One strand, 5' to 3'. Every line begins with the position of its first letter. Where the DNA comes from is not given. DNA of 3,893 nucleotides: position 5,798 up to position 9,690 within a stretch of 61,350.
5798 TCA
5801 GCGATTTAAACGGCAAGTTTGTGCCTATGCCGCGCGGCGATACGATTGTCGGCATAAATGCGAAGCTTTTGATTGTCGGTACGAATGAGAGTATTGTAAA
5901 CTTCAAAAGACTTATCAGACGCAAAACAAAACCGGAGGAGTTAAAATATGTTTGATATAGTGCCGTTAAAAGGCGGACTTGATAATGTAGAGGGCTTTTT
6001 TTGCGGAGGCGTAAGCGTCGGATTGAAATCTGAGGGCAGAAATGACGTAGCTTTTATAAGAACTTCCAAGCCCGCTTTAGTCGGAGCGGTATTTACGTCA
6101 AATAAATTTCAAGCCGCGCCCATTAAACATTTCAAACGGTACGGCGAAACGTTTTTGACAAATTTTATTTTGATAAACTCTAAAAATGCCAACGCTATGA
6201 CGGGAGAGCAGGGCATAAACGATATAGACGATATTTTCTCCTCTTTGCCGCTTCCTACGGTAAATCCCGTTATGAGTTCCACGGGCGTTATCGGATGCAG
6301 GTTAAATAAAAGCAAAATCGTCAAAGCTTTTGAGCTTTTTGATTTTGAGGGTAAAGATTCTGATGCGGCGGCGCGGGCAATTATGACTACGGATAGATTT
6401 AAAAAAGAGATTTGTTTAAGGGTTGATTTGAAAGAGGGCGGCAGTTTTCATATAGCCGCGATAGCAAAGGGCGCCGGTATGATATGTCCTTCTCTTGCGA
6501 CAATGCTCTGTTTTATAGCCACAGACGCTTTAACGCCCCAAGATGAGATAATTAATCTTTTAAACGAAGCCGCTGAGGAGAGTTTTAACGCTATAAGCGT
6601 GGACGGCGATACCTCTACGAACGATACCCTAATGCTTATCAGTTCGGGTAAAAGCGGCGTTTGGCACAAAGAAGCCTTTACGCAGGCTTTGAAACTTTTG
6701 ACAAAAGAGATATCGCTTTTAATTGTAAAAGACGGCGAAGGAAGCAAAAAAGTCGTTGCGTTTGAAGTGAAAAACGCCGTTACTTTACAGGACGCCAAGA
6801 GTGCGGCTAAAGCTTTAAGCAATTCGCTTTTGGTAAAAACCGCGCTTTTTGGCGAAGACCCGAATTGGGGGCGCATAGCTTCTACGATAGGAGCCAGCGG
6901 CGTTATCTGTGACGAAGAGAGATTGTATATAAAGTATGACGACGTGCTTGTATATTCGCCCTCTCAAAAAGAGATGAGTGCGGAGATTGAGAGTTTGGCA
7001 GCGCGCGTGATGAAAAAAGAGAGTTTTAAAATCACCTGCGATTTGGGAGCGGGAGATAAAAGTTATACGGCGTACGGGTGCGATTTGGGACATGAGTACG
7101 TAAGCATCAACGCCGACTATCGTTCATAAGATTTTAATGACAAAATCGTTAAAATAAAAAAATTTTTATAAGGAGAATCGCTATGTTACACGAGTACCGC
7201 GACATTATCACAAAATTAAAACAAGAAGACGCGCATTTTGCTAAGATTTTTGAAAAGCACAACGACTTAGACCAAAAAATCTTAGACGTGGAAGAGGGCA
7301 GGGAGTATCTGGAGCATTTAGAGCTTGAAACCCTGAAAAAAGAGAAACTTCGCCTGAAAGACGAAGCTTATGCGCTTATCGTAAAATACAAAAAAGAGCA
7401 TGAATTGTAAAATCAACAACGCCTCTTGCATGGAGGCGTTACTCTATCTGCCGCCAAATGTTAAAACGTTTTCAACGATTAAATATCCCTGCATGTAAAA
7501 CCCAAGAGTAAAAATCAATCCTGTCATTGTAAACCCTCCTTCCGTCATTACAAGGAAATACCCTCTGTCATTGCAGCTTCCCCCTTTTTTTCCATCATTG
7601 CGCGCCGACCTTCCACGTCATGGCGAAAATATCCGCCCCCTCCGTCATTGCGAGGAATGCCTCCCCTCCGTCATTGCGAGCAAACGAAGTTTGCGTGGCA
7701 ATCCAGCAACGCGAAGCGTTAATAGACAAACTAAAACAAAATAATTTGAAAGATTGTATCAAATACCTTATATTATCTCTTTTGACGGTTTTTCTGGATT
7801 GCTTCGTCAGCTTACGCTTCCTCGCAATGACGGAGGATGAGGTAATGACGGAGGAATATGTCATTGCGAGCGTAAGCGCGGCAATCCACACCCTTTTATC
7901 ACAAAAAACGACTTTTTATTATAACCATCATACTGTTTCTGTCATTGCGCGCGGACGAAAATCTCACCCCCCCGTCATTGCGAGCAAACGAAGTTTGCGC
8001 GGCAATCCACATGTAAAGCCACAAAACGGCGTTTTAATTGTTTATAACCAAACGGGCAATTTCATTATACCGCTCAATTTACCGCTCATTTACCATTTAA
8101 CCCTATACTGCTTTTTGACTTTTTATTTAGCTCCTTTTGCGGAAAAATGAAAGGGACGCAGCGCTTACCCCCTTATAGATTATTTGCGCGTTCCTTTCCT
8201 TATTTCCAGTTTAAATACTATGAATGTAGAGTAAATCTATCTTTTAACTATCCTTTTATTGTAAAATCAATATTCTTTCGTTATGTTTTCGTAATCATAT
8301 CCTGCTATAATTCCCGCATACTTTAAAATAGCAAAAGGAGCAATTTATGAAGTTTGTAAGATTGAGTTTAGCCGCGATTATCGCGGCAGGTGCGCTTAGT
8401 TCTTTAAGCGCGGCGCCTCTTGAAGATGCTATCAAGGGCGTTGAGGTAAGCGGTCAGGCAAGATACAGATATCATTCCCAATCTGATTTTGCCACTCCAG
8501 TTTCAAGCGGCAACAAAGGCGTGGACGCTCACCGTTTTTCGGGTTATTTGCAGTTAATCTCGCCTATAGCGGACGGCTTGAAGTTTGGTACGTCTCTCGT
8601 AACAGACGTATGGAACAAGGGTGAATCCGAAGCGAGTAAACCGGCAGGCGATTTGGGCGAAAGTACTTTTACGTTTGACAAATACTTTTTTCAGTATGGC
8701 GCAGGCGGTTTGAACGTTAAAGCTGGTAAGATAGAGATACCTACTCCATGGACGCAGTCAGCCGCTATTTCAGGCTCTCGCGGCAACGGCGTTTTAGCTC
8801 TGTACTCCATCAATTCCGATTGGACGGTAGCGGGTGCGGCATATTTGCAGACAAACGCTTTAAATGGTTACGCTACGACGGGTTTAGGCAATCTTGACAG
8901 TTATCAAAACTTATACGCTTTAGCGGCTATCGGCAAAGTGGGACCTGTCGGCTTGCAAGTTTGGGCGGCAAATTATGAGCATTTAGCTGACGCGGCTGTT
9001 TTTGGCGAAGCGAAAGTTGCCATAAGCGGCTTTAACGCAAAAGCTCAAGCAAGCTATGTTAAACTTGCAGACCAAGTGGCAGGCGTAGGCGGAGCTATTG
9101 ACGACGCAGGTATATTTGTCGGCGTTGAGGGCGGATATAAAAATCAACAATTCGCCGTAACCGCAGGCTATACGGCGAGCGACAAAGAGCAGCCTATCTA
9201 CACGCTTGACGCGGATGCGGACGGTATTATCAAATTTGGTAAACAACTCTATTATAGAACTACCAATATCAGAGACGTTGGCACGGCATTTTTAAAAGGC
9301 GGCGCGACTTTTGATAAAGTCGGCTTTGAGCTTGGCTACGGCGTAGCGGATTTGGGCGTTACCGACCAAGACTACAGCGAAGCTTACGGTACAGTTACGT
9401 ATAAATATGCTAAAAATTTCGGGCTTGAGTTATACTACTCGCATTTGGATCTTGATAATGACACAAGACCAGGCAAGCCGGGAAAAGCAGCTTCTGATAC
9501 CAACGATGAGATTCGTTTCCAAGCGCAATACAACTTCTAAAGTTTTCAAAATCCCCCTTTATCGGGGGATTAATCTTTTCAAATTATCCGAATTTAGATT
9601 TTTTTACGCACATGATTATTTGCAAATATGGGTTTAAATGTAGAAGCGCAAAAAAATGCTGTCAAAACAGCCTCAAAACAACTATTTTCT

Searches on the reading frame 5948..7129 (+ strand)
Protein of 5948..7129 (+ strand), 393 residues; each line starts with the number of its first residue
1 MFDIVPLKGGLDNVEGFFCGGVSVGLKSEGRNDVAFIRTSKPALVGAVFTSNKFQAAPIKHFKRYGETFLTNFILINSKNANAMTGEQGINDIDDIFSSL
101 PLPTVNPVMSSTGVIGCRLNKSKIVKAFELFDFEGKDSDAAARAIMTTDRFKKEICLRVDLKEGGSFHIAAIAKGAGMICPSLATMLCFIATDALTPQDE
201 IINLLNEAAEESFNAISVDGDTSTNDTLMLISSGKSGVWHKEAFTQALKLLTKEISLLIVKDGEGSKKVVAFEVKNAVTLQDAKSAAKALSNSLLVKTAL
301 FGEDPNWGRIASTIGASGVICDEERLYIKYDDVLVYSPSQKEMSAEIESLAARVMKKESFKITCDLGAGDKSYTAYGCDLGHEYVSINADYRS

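Call 111: search_protein_families(library=pfam, proteins=[window:5948-7129:+], max_evalue=0.00001)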
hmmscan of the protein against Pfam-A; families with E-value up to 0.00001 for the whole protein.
window:5948-7129:+ (393 aa): 1 family
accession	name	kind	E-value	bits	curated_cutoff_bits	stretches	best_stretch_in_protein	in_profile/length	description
PF01960.23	ArgJ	-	2.3e-119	398.9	32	1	20-393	3-377/377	ArgJ family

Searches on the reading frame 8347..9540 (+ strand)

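Call 111: search_protein_families(library=pfam, proteins=[window:8347-9540:+], max_evalue=0.00001)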
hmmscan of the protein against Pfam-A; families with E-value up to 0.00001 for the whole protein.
window:8347-9540:+ (397 aa): 1 family
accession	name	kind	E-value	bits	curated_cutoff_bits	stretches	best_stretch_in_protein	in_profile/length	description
PF05538.17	Campylo_MOMP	-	9.2e-33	114.3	29.6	1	1-397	1-421/421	Campylobacter major outer membrane protein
